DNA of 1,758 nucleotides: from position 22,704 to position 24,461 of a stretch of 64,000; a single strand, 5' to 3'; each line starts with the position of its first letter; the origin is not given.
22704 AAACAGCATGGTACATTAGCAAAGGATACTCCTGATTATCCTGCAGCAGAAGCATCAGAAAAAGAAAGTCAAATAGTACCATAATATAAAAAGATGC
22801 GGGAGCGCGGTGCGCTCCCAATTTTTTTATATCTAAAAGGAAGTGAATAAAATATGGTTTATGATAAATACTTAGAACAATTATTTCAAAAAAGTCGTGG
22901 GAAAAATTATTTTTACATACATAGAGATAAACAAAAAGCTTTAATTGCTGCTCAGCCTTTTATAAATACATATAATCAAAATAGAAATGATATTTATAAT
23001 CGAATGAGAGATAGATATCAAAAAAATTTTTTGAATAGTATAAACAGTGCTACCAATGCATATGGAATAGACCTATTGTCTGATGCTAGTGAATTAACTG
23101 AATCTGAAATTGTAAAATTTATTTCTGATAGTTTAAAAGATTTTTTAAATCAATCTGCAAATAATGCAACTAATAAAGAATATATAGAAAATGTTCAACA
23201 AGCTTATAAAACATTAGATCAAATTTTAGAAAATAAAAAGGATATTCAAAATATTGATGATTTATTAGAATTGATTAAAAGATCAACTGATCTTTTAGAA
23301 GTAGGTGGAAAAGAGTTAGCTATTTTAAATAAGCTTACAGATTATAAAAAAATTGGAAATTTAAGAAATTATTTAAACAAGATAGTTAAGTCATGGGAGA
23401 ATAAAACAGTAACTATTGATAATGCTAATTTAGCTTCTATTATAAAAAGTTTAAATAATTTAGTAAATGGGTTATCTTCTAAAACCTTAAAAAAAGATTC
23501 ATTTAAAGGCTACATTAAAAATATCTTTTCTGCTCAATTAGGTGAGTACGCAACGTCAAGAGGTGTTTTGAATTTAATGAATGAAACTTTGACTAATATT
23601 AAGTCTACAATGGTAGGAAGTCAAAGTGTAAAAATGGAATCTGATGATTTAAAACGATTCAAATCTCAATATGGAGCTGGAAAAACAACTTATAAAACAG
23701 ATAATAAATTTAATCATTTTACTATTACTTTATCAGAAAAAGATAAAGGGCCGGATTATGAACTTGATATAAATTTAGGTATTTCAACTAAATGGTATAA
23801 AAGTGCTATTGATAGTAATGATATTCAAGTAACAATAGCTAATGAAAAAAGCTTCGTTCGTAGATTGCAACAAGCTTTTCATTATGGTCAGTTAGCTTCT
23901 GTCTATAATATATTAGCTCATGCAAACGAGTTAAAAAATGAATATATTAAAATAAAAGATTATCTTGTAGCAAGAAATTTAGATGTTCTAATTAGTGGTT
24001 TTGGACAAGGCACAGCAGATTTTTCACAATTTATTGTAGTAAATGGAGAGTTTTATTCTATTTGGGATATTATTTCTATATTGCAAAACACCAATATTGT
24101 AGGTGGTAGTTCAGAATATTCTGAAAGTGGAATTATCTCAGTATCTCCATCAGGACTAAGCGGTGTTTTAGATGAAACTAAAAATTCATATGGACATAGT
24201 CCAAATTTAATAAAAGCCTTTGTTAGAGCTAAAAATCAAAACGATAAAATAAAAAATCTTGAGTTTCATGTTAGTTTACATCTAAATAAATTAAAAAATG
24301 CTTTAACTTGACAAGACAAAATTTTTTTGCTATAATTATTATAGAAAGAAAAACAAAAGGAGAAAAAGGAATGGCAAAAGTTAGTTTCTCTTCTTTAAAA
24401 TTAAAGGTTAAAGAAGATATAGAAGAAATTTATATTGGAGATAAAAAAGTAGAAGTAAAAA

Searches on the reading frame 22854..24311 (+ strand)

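Call 14: search_protein_families(library=phrogs, proteins=[window:22854-24311:+], max_evalue=0.001)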
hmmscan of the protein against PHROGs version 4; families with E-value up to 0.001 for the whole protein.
window:22854-24311:+ (485 aa): 0 families

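Call 45: search_protein_families(library=pfam, proteins=[window:22854-24311:+], max_evalue=0.01)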
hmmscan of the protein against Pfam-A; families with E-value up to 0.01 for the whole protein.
window:22854-24311:+ (485 aa): 3 families
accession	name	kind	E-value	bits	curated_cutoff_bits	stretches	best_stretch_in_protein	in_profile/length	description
PF12998.12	ING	-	0.0037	18.2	23.9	0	85-149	32-96/102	Inhibitor of growth proteins N-terminal histone-binding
PF03070.21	TENA_THI-4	-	0.0039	17.4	22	0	203-226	16-39/210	TENA/THI-4/PQQC family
PF23153.1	Aip3p_Bud6_N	-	0.0049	17.6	27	0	61-130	43-106/109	Aip3p/Bud6 N-terminal domain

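Call 103: search_protein_families(library=ncbifam, proteins=[window:22854-24311:+], max_evalue=0.1)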
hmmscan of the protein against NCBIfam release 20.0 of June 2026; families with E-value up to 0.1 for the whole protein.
window:22854-24311:+ (485 aa): 0 families
